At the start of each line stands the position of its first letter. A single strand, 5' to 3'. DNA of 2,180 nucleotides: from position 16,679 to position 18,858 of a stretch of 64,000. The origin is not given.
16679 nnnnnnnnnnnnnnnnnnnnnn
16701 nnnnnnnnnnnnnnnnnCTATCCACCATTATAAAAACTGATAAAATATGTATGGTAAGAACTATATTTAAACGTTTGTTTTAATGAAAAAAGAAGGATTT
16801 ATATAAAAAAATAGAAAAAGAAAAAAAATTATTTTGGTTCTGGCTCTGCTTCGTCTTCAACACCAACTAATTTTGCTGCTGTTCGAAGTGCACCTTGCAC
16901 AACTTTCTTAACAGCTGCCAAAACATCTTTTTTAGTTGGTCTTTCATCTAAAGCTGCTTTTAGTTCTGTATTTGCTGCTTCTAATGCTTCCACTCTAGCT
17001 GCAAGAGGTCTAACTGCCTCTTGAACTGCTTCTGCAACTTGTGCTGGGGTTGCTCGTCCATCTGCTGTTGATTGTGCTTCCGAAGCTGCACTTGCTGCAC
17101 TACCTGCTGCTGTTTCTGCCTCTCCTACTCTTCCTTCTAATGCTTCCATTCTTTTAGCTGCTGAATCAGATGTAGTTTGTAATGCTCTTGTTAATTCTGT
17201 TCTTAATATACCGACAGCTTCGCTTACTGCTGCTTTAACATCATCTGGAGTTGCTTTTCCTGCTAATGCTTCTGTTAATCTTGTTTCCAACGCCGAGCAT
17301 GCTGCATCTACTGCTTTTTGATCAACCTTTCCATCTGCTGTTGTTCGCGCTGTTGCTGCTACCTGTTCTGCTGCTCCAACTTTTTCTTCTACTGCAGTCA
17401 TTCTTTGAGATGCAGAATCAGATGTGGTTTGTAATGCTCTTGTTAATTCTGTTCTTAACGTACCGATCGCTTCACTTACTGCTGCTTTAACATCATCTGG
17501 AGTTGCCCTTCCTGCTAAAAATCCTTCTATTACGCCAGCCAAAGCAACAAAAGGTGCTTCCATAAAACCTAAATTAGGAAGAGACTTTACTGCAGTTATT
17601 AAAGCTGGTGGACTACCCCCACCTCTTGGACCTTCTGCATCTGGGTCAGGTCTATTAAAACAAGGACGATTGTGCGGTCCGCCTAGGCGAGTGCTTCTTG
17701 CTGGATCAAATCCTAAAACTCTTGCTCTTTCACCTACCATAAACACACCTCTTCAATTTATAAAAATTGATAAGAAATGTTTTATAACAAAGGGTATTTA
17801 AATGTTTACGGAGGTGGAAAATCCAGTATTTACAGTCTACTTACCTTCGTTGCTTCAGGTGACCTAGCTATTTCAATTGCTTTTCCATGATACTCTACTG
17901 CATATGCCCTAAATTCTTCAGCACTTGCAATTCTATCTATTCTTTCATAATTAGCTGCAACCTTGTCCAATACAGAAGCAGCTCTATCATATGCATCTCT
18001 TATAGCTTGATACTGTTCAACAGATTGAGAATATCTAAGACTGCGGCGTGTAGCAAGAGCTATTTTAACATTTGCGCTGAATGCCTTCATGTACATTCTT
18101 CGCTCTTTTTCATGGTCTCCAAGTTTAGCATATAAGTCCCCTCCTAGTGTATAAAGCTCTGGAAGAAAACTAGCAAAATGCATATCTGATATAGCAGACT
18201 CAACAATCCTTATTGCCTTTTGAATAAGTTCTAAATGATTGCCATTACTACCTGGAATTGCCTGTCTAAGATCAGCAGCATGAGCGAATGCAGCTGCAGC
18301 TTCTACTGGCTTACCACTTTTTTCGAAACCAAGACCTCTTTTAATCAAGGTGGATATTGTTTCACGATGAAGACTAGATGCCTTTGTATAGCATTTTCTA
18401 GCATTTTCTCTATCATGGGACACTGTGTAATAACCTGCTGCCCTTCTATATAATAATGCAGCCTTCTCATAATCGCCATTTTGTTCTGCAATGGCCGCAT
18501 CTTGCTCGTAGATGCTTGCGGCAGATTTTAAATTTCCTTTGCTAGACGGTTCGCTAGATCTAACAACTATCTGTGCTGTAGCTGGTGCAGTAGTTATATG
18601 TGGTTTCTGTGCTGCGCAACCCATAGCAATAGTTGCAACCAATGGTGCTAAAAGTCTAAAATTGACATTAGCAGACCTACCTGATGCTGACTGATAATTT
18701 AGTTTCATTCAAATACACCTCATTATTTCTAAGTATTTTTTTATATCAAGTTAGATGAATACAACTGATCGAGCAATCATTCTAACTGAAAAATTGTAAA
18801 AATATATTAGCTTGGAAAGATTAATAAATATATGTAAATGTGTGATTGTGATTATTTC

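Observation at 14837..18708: Compositionally foreign four-gene operon: TPR lipoprotein, two Ala/Arg-rich coiled-coil proteins and a P-loop ATPase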

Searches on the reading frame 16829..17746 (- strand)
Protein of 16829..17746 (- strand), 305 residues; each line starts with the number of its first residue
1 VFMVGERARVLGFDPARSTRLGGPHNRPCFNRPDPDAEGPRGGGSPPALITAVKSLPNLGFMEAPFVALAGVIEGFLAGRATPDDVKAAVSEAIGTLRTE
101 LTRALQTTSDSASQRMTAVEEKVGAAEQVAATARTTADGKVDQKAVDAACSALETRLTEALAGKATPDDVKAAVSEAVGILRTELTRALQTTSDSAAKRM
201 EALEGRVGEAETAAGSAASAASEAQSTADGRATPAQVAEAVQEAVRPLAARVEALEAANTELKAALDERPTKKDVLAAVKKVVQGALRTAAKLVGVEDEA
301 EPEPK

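Call 5: search_protein_families(library=pfam, proteins=[window:16829-17746:-], max_evalue=0.1)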
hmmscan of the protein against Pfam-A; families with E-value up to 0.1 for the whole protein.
window:16829-17746:- (305 aa): 6 families
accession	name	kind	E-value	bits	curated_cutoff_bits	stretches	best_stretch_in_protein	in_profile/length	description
PF14823.11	Sirohm_synth_C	-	0.00023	21.1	24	0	167-201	1-33/68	Sirohaem biosynthesis protein C-terminal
PF04912.19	Dynamitin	-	0.016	15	31.8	1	112-259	131-270/396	Dynamitin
PF04513.17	Baculo_PEP_C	-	0.017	15.6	38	0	88-124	59-95/140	Baculovirus polyhedron envelope protein, PEP, C terminus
PF25802.1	WWC1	-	0.028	14.8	27.8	0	86-137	71-122/135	WWC1-like, helical hairpin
PF08954.16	Trimer_CC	-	0.04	14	27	0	164-207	7-49/52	Trimerisation motif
PF20172.3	DUF6538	-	0.073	13.2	27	0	168-200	17-43/60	Domain of unknown function (DUF6538)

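Call 6: search_protein_families(library=phrogs, proteins=[window:16829-17746:-], max_evalue=0.1)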
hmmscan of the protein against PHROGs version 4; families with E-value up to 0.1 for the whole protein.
window:16829-17746:- (305 aa): 1 family
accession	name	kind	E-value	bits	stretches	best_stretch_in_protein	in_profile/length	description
phrog_3017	-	head and packaging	0.0024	18.2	1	176-268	300-384/402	head maturation protease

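Call 35: search_protein_families(library=ncbifam, proteins=[window:16829-17740:-], max_evalue=0.1)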
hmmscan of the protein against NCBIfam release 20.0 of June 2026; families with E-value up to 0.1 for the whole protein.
window:16829-17740:- (303 aa): 3 families
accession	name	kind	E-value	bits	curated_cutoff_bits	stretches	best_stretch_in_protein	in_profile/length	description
NF010389.0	PRK13816.1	equivalog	0.0013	18.6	196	0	47-106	34-92/131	ribosome-binding factor A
NF002572.0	PRK02224.1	equivalog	0.055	11.7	1087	1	96-290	250-440/888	DNA double-strand break repair ATPase Rad50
NF058648.1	ECF_sub_HI1622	equivalog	0.094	12.7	100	1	204-256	101-153/180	NikL family nickel/cobalt ECF transporter subunit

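Call 44: search_dna_similar(query=window:16829-17740:-, collection=phages, mode=protein, max_evalue=0.001, max_rows=15)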
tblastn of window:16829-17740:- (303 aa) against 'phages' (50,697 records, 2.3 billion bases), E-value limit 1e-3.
No match.
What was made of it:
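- Tried and rejected: tblastn of the Ala-rich protein against GenBank phages (call 44).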

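Call 46: find_homologous_proteins(query=A7, max_evalue=0.01)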
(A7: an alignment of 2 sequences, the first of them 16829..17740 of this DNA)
Query A7 (2 sequences) (303 aa, profile of the alignment): 5 proteins with E <= 0.01 among 8000 candidates.
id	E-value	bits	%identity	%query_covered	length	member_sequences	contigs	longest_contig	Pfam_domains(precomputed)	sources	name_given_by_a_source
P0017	3.8e-167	574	100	100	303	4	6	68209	-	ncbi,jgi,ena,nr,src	ncbi:hypothetical protein J4450_01040 [Candidatus Micrarchaeota archaeon]|nr:hypothetical protein [C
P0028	3.4e-144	498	57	66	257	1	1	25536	-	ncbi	-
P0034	5.6e-112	392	96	50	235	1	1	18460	-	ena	-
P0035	3.1e-109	383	81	60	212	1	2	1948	-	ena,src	-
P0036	1.6e-24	105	40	51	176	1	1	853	-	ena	-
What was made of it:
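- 16829..17740 (-): Ala-rich alpha-helical repeat protein (303 aa; an alternative GTG start lies at 17746). It has its own transcription unit and the strongest codon bias in the window. Only 5 clusters of relatives exist among 5.8 billion clusters (call 46).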

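Call 48: find_encoding_contigs(protein=P0034, flank=9000, max_places=3)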
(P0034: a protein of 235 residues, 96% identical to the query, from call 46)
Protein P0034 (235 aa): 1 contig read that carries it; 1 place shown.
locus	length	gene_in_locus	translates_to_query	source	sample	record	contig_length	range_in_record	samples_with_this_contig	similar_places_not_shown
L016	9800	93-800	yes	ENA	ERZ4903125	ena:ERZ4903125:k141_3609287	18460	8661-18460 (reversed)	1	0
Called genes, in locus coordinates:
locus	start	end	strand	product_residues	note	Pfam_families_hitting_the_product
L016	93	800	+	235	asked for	-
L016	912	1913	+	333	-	-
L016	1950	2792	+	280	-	-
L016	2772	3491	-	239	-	PF19927:DUF6390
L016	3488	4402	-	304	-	PF00892:EamA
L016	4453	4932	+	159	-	PF01058:Oxidored_q6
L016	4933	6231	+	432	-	PF00374:NiFeSe_Hases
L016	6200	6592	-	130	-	-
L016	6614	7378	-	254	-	PF21476:PF0610-like_N (faint), PF01978:TrmB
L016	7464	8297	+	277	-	PF05175:MTS (weak), PF03602:Cons_hypoth95 (weak), PF01135:PCMT (weak), PF06325:PrmA, PF13649:Methyltransf_25, PF13847:Methyltransf_31, PF08241:Methyltransf_11 (weak)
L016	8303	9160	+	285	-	-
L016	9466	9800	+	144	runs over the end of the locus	-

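Call 57: search_protein_families(library=padloc, proteins=[window:16829-17740:-], max_evalue=0.01)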
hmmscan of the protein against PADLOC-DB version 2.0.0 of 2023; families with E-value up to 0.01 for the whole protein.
window:16829-17740:- (303 aa): 0 families

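Call 88: find_encoding_contigs(protein=P0036, flank=3000, max_places=3)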
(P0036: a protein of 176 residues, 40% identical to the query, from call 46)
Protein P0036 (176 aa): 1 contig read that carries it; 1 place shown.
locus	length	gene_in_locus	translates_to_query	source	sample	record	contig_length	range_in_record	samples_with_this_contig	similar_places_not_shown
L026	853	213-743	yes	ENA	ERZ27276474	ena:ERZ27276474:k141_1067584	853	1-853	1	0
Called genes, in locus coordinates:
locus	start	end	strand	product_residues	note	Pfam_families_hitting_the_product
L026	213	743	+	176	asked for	-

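Call 89: find_encoding_contigs(protein=P0035, flank=3000, max_places=3)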
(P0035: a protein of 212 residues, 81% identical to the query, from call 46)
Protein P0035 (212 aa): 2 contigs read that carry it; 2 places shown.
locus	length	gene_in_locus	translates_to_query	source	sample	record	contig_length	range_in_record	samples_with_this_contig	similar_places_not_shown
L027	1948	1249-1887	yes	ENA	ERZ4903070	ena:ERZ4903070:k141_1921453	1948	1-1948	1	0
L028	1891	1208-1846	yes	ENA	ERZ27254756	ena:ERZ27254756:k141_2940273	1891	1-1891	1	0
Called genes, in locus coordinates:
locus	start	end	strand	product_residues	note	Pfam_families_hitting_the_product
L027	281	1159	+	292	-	PF14938:SNAP (weak), PF13181:TPR_8 (faint)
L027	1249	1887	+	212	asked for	-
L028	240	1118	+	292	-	PF14938:SNAP (weak), PF13181:TPR_8 (faint)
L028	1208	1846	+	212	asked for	-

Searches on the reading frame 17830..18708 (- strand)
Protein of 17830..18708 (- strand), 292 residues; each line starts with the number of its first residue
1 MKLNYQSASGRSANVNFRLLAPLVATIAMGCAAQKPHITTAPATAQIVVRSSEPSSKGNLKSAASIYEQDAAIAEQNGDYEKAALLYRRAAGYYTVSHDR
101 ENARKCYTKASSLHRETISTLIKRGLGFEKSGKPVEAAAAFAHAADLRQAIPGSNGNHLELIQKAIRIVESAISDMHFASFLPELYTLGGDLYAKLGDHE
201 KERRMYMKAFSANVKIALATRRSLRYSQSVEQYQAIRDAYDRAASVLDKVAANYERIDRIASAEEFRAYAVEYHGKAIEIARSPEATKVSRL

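Call 5: search_protein_families(library=pfam, proteins=[window:17830-18708:-], max_evalue=0.1)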
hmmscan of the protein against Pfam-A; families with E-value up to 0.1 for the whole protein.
window:17830-18708:- (292 aa): 8 families
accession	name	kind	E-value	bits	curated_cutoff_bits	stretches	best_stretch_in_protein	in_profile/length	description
PF13181.12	TPR_8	-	9.9e-06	25.8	25.7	1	185-212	3-30/34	Tetratricopeptide repeat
PF13424.12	TPR_12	-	1.3e-05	25.7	30.1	0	85-149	4-76/77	Tetratricopeptide repeat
PF14938.12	SNAP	-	1.3e-05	25.2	25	1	56-115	106-166/282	Soluble NSF attachment protein, SNAP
PF09986.15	DUF2225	-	0.00033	20.9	21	0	53-121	86-155/214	Uncharacterized protein conserved in bacteria (DUF2225)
PF13176.12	TPR_7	-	0.003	18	27.9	0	73-90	8-25/36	Tetratricopeptide repeat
PF07719.23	TPR_2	-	0.0044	17.5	27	0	71-90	8-27/34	Tetratricopeptide repeat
PF00515.34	TPR_1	-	0.035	14.4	27.8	0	71-90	8-27/34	Tetratricopeptide repeat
PF13428.12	TPR_14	-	0.087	14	23.5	0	71-90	8-27/44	Tetratricopeptide repeat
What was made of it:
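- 17830..18708 (-): TPR/SNAP-like protein (292 aa) with an N-terminal signal peptide and lipobox (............|C). It is peripheral and not part of the conserved core. Pfam TPR_8 scores 25.8 against a cut-off of 25.7, and SNAP 25.2 against 25.0 (call 5).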

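Call 6: search_protein_families(library=phrogs, proteins=[window:17830-18708:-], max_evalue=0.1)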
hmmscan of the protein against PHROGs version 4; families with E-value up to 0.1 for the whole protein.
window:17830-18708:- (292 aa): 2 families
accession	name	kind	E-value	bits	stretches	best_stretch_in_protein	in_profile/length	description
phrog_33702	-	unknown function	0.034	15.4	1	210-260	8-56/133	-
phrog_2227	-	unknown function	0.034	14.9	1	67-95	17-45/77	-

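Call 8: find_encoding_contigs(protein=window:17830-18708:-, flank=10000, max_places=10)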
Protein window:17830-18708:- (292 aa): 3 contigs read that carry it; 2 places shown.
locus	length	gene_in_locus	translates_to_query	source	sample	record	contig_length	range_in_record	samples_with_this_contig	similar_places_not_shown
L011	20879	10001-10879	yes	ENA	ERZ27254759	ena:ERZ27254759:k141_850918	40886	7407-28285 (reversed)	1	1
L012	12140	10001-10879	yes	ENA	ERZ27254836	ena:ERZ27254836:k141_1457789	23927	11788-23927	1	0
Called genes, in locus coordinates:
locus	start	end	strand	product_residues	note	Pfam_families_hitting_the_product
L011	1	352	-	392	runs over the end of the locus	PF00390:malic, PF00208:ELFV_dehydrog (weak), PF03949:Malic_M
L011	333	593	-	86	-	PF05016:ParE_toxin (weak)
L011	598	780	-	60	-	-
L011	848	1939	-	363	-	PF01546:Peptidase_M20, PF07687:M20_dimer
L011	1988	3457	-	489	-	PF14010:PEPcase_2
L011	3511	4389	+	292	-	-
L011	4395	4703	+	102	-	-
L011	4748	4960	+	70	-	-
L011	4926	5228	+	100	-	PF05016:ParE_toxin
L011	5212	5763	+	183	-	-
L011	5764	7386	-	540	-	-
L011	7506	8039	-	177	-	PF00252:Ribosomal_L16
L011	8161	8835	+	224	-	PF00230:MIP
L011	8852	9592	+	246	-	-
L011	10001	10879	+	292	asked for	PF14938:SNAP (weak), PF13181:TPR_8 (faint), PF13424:TPR_12 (faint)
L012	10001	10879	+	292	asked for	PF14938:SNAP (weak), PF13181:TPR_8 (faint), PF13424:TPR_12 (faint)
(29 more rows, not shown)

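Call 35: search_protein_families(library=ncbifam, proteins=[window:17830-18708:-], max_evalue=0.1)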
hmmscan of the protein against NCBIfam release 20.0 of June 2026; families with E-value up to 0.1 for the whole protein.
window:17830-18708:- (292 aa): 6 families
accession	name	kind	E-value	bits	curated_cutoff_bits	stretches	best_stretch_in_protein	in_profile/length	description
NF002725.1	PRK02603.1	equivalog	0.0005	20.1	143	0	54-95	103-144/173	photosystem I assembly protein Ycf3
NF047507.1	TPR_BatC_Lepto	exception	0.0017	17.8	175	0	162-228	74-140/214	TPR repeat-containing protein BatC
NF040955.1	Arch_DPS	equivalog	0.0099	15.5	250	1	140-200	32-88/177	DNA protection during starvation protein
NF033650.1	ANR_neg_reg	subfamily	0.014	15.3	32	1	69-93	7-31/54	ANR family transcriptional regulator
TIGR02521.1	type_IV_pilW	equivalog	0.051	13.1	154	1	75-264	22-216/234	type IV pilus biogenesis/stability protein PilW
NF040561.1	PrimPol_Msp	equivalog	0.069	11.7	200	0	215-283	30-97/515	CRISPR-associated primase-polymerase type A1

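Call 54: search_solved_structures(query=window:17830-18708:-, max_evalue=1)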
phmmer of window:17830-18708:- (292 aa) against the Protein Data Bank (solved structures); distinct sequences matched with E-value up to 1: 4.
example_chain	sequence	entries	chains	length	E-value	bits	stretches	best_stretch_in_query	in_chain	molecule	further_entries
7obi_A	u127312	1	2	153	0.0099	18.8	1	190-281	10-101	CTPR-rv4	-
7ny0_A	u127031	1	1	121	0.18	14.6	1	194-283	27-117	Boskar4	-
9gzg_A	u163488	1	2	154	0.25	14.2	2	187-286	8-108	Engineered CTPR protein with glutamic acids for conductivity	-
3kd7_A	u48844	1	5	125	0.57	13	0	164-244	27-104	CTPR390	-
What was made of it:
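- Closest known: TPR/SNAP-like helical repeat proteins. Same: Weak matches to designed consensus TPR proteins in the PDB (call 54).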

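Call 57: search_protein_families(library=padloc, proteins=[window:17830-18708:-], max_evalue=0.01)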
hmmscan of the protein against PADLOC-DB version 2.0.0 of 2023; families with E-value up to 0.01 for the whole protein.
window:17830-18708:- (292 aa): 0 families
